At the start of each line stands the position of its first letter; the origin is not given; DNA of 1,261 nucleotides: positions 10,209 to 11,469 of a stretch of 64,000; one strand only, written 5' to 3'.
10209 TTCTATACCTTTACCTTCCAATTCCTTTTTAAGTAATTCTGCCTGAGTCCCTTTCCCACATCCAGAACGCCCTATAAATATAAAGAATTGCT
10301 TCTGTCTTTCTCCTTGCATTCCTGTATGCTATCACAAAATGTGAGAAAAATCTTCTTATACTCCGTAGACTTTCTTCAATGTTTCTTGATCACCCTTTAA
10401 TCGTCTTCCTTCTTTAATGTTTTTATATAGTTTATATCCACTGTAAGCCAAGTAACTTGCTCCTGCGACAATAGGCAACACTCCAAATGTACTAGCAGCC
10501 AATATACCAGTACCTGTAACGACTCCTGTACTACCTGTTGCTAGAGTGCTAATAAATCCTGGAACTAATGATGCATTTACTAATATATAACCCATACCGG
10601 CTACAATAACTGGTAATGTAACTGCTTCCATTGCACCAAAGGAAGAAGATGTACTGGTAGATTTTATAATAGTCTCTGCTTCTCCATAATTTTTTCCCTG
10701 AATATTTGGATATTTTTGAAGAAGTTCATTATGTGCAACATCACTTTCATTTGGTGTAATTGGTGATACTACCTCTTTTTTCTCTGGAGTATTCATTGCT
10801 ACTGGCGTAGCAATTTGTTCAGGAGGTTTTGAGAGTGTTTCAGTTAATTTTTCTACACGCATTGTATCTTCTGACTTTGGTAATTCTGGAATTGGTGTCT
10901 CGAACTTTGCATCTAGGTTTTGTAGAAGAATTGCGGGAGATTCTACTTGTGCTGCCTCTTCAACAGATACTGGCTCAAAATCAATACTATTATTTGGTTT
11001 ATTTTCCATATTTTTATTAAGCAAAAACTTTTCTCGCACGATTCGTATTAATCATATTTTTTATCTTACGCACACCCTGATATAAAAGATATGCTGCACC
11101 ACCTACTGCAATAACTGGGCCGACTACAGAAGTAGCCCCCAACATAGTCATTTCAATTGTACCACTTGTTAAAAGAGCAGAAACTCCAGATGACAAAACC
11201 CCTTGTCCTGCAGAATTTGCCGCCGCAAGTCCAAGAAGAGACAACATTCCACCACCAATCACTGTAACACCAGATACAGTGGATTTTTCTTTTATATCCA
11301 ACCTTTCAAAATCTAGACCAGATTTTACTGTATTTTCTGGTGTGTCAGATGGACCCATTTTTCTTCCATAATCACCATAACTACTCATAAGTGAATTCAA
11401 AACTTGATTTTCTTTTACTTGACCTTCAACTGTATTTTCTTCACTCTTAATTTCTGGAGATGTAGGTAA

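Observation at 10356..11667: Tandem paralogous glycine-zipper membrane proteins inserted between secY and adk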

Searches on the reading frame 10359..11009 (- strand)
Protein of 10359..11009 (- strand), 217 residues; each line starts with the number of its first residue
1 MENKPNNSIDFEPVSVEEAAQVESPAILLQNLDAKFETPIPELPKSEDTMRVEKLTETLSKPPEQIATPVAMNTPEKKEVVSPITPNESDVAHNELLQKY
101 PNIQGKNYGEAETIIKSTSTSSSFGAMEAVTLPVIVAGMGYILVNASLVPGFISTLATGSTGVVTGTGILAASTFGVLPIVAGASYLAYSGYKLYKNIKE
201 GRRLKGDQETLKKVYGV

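Call 6: search_protein_families(library=pfam, proteins=[window:10359-11009:-], max_evalue=10)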
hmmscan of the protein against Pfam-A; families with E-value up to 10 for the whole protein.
window:10359-11009:- (217 aa): 1 family
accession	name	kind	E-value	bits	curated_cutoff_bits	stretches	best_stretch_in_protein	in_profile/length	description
PF20990.2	DUF2207_C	-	0.01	16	33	1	90-213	102-208/247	Predicted membrane protein (DUF2207) C-terminal domain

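Call 7: search_protein_families(library=ncbifam, proteins=[window:10359-11009:-], max_evalue=10)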
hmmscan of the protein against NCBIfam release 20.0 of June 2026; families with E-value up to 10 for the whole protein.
window:10359-11009:- (217 aa): 1 family
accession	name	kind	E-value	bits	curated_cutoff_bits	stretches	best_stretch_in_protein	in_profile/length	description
NF051442.1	NheB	equivalog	0.06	12.4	500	1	94-167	215-288/398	non-hemolytic enterotoxin subunit B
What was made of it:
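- On ClyA-type alpha-pore-forming toxins (NheB, AhlB, SmhB): NCBIfam NheB gives 12.4 bits against a cut-off of 500 (call 7).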

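Call 27: predict_structure(alignment_id=A3)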
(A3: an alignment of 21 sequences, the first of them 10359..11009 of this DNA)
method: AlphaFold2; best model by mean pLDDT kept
length: 217 residues; sequences in the alignment: 21
mean_pLDDT: 70.7   pTM: 0.41
mean pLDDT of the five models: 70.7, 67.6, 66.1, 66.1, 63.8
residues with pLDDT >= 90: 45; 70-90: 63; 50-70: 72; < 50: 37
segments of 3 or more residues with pLDDT < 50: 74-83, 154-156, 159-176
pLDDT, mean of each block of 10 residues (from residue 1): 55 78 63 69 84 89 65 47 70 94 95 88 64 64 55 49 42 51 73 83 92 91
secondary structure, 60 per line:
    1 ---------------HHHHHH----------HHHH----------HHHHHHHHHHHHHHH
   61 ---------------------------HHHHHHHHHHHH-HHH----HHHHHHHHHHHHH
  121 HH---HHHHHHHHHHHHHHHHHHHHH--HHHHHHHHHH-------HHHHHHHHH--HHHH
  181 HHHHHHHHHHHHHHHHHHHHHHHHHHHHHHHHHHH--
elements in order: H16-21 H32-35 H46-60 H88-99 H108-122 H126-146 H149-158 H166-174 H177-215

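Call 28: find_homologous_proteins(query=A3, max_evalue=0.001)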
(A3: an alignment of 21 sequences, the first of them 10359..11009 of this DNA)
Query A3 (21 sequences) (217 aa, profile of the alignment): 7 proteins with E <= 0.001 among 8000 candidates.
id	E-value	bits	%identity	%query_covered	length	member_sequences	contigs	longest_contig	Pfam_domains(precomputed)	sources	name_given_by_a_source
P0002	4.3e-71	257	100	100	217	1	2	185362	-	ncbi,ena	-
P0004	7.4e-69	250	44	97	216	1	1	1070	-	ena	-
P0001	4.7e-55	205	34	94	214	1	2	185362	-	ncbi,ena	-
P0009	1.8e-52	196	40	86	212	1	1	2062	-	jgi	jgi:hypothetical protein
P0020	1.5e-49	187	27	94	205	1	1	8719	-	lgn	-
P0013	6.3e-38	149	27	95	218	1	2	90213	-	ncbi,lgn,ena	-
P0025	3.8e-26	110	28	76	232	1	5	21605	-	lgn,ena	-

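Call 34: fold_search(model_id=the predicted structure, library=pdb)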
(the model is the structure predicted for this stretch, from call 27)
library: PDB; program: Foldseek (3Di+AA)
matches with E <= 10: 25; with E <= 0.001: 0
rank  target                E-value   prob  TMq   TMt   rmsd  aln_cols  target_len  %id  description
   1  6h2e_P                1.6e+00  0.09  0.17  0.15  21.8       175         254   16  Structure of the soluble AhlC of the tripartite alpha-pore forming toxin, AHL, from Aeromonas hydrophila. (released 2019-07-10)
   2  6r1j_D                3.7e+00  0.08  0.17  0.15  12.6       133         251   15  Structure of the soluble AhlC triple head mutant of the tripartite alpha-pore forming toxin, AHL, from Aeromonas hydro (released 2019-07-10)
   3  5zfp_J                3.9e+00  0.08  0.19  0.19  12.3       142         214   15  Structure of the ExbB/ExbD hexameric complex (released 2018-05-09)
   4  6l7e_A                4.1e+00  0.08  0.21  0.03  17.9       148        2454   14  Toxin Complex TcdA1-TcdB1-TccC2 (released 2020-11-04)
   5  4cgk_A                4.4e+00  0.07  0.20  0.15  13.2       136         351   10  Crystal structure of the essential protein PcsB from Streptococcus pneumoniae (released 2014-05-21)
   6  7a0g_HHH              4.6e+00  0.05  0.19  0.14  15.0       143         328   18  Structure of the SmhB pore of the tripartite alpha-pore forming toxin, Smh, from Serratia marcescens. (released 2021-03-31)
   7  6h2f_B                4.9e+00  0.12  0.26  0.18   9.6       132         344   15  Structure of the pre-pore AhlB of the tripartite alpha-pore forming toxin, AHL, from Aeromonas hydrophila. (released 2019-07-10)
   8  9r64_I                4.9e+00  0.06  0.19  0.07  14.3       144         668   13  CPS secretion pathway Wza-Wzc_C1 (Conf 0) (released 2026-03-04)
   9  7nri_D                4.9e+00  0.02  0.10  0.10  22.9       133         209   15  Structure of the darobactin-bound E. coli BAM complex (BamABCDE) (released 2021-04-21)
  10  6grj_F                5.2e+00  0.13  0.25  0.19   9.0       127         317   17  Structure of the AhlB pore of the tripartite alpha-pore forming toxin, AHL, from Aeromonas hydrophila. (released 2019-07-03)
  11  7p3r_A                5.5e+00  0.11  0.22  0.16   9.1       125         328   14  Helical structure of the toxin MakA from Vibrio cholera (released 2022-02-23)
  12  6h2e_Q                5.5e+00  0.06  0.18  0.16  23.6       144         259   14  Structure of the soluble AhlC of the tripartite alpha-pore forming toxin, AHL, from Aeromonas hydrophila. (released 2019-07-10)
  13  8wcw_A                5.5e+00  0.02  0.10  0.04  23.5       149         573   15  Cryo-EM structure of MsRv1273c/72c from Mycobacterium smegmatis in the IFapo state (released 2025-03-26)
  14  6rwb_A                5.9e+00  0.08  0.24  0.04  14.6       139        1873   16  Cryo-EM structure of Yersinia pseudotuberculosis TcaA-TcaB (released 2019-10-23)
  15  6h6f_A                5.9e+00  0.08  0.24  0.03  17.8       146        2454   13  PTC3 holotoxin complex from Photorhabdus luminiscens - Mutant TcC-D651A (released 2018-10-03)
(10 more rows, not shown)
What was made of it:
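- On ClyA-type alpha-pore-forming toxins (NheB, AhlB, SmhB): Foldseek against the PDB gives E >= 1.6 and TM-score <= 0.26 (call 34).
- The weak, non-significant top hits are alpha-pore-forming toxins (NheB E 0.06, call 7; AhlB, AhlC, SmhB and MakA with Foldseek E > 1, call 34).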

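Call 37: find_encoding_contigs(protein=P0025, flank=4000, max_places=3)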
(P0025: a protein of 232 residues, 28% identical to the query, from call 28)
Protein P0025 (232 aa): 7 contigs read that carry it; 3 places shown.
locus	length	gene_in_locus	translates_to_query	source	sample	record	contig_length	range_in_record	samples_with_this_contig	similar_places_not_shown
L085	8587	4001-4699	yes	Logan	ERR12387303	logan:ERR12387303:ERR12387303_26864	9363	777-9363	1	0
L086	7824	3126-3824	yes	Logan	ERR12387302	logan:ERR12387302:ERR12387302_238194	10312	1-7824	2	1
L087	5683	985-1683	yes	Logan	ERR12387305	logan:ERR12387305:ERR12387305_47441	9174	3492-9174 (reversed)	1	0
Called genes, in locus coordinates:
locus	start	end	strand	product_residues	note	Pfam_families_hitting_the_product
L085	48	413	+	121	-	PF00410:Ribosomal_S8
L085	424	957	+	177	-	PF00347:Ribosomal_L6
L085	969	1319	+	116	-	PF00861:Ribosomal_L18p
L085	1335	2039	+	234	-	PF00333:Ribosomal_S5, PF03719:Ribosomal_S5_C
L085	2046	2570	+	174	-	PF00828:Ribosomal_L27A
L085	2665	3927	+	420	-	PF00344:SecY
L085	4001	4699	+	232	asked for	-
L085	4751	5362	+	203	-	PF06414:Zeta_toxin (weak), PF00406:ADK, PF13207:AAA_17, PF13238:AAA_18 (weak), PF13671:AAA_33 (faint)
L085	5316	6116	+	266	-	PF00557:Peptidase_M24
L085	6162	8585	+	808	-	?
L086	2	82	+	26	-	?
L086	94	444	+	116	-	PF00861:Ribosomal_L18p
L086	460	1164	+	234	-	PF00333:Ribosomal_S5, PF03719:Ribosomal_S5_C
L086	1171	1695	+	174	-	PF00828:Ribosomal_L27A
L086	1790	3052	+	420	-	PF00344:SecY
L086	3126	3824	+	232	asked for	-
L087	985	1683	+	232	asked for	-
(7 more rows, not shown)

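Call 40: search_protein_families(library=pfam, alignment_id=A3, max_evalue=1)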
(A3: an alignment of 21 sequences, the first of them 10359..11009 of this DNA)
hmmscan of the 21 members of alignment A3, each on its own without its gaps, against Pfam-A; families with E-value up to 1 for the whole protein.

A. member 1, window:10359-11009:- (217 aa): 1 family
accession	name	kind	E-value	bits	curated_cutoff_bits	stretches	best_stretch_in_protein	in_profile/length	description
PF20990.2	DUF2207_C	-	0.01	16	33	1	90-213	102-208/247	Predicted membrane protein (DUF2207) C-terminal domain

B. families by the number of members that match (of 21 scanned): 21 families
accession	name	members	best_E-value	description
PF07332.16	Phage_holin_3_6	4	0.051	Putative Actinobacterial Holin-X, holin superfamily III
PF20990.2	DUF2207_C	3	0.0087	Predicted membrane protein (DUF2207) C-terminal domain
PF01810.24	LysE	2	0.021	LysE type translocator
PF21713.2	DncV_C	2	0.037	Cyclic GMP-AMP synthase, C-terminal domain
PF23095.1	KH_NusA_C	1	0.0011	Transcription termination/antitermination protein NusA, KH domain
PF09534.15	Trp_oprn_chp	1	0.0085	Tryptophan-associated transmembrane protein (Trp_oprn_chp)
PF13796.11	Sensor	1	0.039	Putative sensor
PF14880.11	COX14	1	0.049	Cytochrome oxidase c assembly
PF24352.1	DUF7512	1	0.051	Family of unknown function (DUF7512)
PF07613.16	DUF1576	1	0.059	Protein of unknown function (DUF1576)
PF10802.14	DUF2540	1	0.073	Protein of unknown function (DUF2540)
PF05277.18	DUF726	1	0.083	Protein of unknown function (DUF726)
PF13660.11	DUF4147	1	0.11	Domain of unknown function (DUF4147)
PF06724.16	DUF1206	1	0.12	Domain of Unknown Function (DUF1206)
PF19699.4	CLSTN_C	1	0.13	Calsyntenin C-terminal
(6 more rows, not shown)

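Call 41: search_protein_families(library=phrogs, alignment_id=A3, max_evalue=0.1)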
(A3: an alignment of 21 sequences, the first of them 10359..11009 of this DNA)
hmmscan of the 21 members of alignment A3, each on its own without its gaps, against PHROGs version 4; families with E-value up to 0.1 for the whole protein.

A. member 1, window:10359-11009:- (217 aa): 0 families

B. families by the number of members that match (of 21 scanned): 11 families
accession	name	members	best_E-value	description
phrog_305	-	2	0.00016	tail length tape measure protein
phrog_7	-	1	0.037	endolysin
phrog_29954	-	1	0.039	virion structural protein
phrog_1293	-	1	0.046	tail length tape measure protein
phrog_12816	-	1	0.066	-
phrog_22758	-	1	0.069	MazG-like pyrophosphatase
phrog_23026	-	1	0.073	-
phrog_3201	-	1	0.085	tail fiber protein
phrog_3100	-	1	0.091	tail fiber protein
phrog_126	-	1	0.097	holin/anti-holin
phrog_34699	-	1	0.1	-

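Call 42: search_solved_structures(query=A3, max_evalue=10)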
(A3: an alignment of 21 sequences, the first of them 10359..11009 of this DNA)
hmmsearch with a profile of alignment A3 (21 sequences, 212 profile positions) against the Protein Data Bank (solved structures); distinct sequences matched with E-value up to 10: 20.
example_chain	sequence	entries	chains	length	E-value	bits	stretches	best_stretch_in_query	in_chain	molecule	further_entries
3etw_A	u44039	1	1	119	0.44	13.6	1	29-121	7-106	Adhesin A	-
8c29_W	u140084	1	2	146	0.53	13.3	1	120-191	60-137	PSII 6.1 kDa protein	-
7bw0_R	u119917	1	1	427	0.56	13.2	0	46-154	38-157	Soluble cytochrome b562,G-protein coupled bile acid receptor 1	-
7cff_A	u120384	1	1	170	0.58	13.2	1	110-175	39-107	Hemolysin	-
8pjs_A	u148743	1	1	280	0.92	12.5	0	153-153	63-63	SAKeCEref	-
1s94_A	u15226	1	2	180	1.1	12.3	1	48-124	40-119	s-syntaxin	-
4pn7_A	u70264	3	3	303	1.3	12.1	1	93-186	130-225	Putative transcription factor | p34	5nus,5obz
2zt9_G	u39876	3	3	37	1.4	12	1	167-195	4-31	Cytochrome b6-f complex subunit 5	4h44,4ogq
7zm7_W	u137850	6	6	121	1.4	12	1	176-205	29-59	NADH dehydrogenase [ubiquinone] 1 alpha subcomplex subunit 13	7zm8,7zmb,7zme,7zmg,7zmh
7cfg_A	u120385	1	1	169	1.7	11.7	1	110-175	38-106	Hemolysin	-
1br0_A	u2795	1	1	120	1.8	11.6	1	51-124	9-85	PROTEIN (SYNTAXIN 1-A)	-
1ez3_A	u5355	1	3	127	1.9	11.5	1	51-124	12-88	SYNTAXIN-1A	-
7x1g_A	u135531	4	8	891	2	11.4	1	127-192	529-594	Isoform 1 of Solute carrier family 4 member 11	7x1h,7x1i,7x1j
6yv7_A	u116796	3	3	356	2.4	11.2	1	164-200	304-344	Glycosyl transferase, family 2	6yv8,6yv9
6yv7_B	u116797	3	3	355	2.5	11.1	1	164-200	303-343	Glycosyl transferase, family 2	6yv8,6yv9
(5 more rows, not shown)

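Call 72: fold_search(model_id=the predicted structure, library=viral)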
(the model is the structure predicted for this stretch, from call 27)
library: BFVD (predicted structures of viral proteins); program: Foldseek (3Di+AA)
matches with E <= 10: 64; with E <= 0.001: 0
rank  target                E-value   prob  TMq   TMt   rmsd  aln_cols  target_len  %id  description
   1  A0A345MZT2            1.1e+00  0.06  0.13  0.11  40.9       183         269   11  (no name in the UniProt tables at hand)
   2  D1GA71                1.2e+00  0.12  0.22  0.21  16.8       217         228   15  NS3 protein [Bluetongue virus]
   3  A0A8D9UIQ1            1.2e+00  0.06  0.13  0.09  37.3       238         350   14  Protein 2 [Melampyrum roseum virus 1]
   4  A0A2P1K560            1.2e+00  0.23  0.30  0.31  25.2       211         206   16  (no name in the UniProt tables at hand)
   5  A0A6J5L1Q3            1.3e+00  0.12  0.22  0.17  44.5       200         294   10  Uncharacterized protein [uncultured Caudovirales phage]
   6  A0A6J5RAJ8            1.7e+00  0.06  0.12  0.17  24.2       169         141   13  Lipoprotein [uncultured Caudovirales phage]
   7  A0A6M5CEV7            2.2e+00  0.06  0.16  0.16  28.0       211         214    9  (no name in the UniProt tables at hand)
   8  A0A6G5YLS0            2.4e+00  0.08  0.18  0.17  11.3       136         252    9  (no name in the UniProt tables at hand)
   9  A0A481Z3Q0            2.5e+00  0.12  0.23  0.24  16.1       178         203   17  Uncharacterized protein [Pithovirus LCPAC104]
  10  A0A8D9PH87            2.7e+00  0.06  0.15  0.10  29.3       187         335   16  P [Agave tequilana virus 1]
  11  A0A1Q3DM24            2.7e+00  0.05  0.14  0.16  32.5       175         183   15  Uncharacterized protein [Chionoecetes opilio bacilliform virus]
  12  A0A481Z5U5            2.7e+00  0.04  0.15  0.09  29.5       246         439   13  Uncharacterized protein [Pithovirus LCPAC103]
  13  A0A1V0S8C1            3.4e+00  0.04  0.19  0.05  30.6       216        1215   13  DNA repair exonuclease Smc [Catovirus CTV1]
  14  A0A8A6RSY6            3.4e+00  0.02  0.10  0.07  26.9       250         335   16  Uncharacterized protein [Neuropteran tombus-related virus]
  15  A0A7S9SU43            3.8e+00  0.04  0.16  0.06  25.0       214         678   12  Uncharacterized protein [Virus NIOZ-UU157]
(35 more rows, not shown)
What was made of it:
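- Tried and rejected: Foldseek against PDB and BFVD gave nothing with E < 1 (calls 34, 72).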

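Call 85: search_protein_families(library=padloc, alignment_id=A3, max_evalue=0.1)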
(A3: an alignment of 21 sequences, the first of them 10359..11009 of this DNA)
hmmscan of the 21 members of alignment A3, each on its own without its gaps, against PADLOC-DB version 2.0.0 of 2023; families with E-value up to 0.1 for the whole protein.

A. member 1, window:10359-11009:- (217 aa): 0 families

B. families by the number of members that match (of 21 scanned): 2 families
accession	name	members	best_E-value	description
PDLC03841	LeoBC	1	0.00018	-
PDLC03833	BnzA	1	0.01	-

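Call 86: search_dna_similar(query=window:10359-11009:-, collection=phages, mode=protein, max_evalue=0.01, max_rows=5)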
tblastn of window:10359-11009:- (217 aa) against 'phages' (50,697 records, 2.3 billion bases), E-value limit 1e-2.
No match.

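Call 88: find_related_loci(query=window:10359-11009:-, collection=viral_contigs, flank=3000)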
Query window:10359-11009:- (217 aa) in viral_contigs; peptide patterns used: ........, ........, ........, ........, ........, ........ (x = any residue, [..] = any of these).
47 stretches matched a pattern, but none encodes a relative of the query by tblastn (E <= 1e-3).

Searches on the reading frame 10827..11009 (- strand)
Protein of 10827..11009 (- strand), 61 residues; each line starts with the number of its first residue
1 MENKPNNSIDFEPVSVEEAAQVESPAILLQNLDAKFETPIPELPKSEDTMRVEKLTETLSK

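Call 64: find_homologous_proteins(query=A5, max_evalue=0.01)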
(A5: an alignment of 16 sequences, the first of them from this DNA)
Query A5 (16 sequences) (61 aa, profile of the alignment): 3 proteins with E <= 0.01 among 905 candidates.
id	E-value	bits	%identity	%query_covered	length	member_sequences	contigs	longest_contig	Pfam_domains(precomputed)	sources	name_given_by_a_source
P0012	8.9e-21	92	42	92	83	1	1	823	-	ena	-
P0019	2.5e-18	84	57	54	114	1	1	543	-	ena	-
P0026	1.3e-3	37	53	54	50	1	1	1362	-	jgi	jgi:hypothetical protein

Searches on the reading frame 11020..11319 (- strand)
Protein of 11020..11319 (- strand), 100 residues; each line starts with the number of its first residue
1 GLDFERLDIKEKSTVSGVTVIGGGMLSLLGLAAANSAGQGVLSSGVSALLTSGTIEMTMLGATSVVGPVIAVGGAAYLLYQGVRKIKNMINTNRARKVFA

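Call 84: search_protein_families(library=pfam, proteins=[window:11020-11319:-], max_evalue=10)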
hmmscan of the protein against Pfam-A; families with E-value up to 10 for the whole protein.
seq(100 aa): 3 families
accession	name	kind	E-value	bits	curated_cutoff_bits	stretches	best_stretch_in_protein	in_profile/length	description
PF01810.24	LysE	-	0.0028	17.6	25.6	1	58-94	50-86/193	LysE type translocator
PF15654.11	Tox-WTIP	-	0.061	14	25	1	67-86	42-61/79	Toxin with a conserved tryptophan and TIP tripeptide motif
PF04391.17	DUF533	-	3.4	7.6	29.6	1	37-86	2-51/178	Protein of unknown function (DUF533)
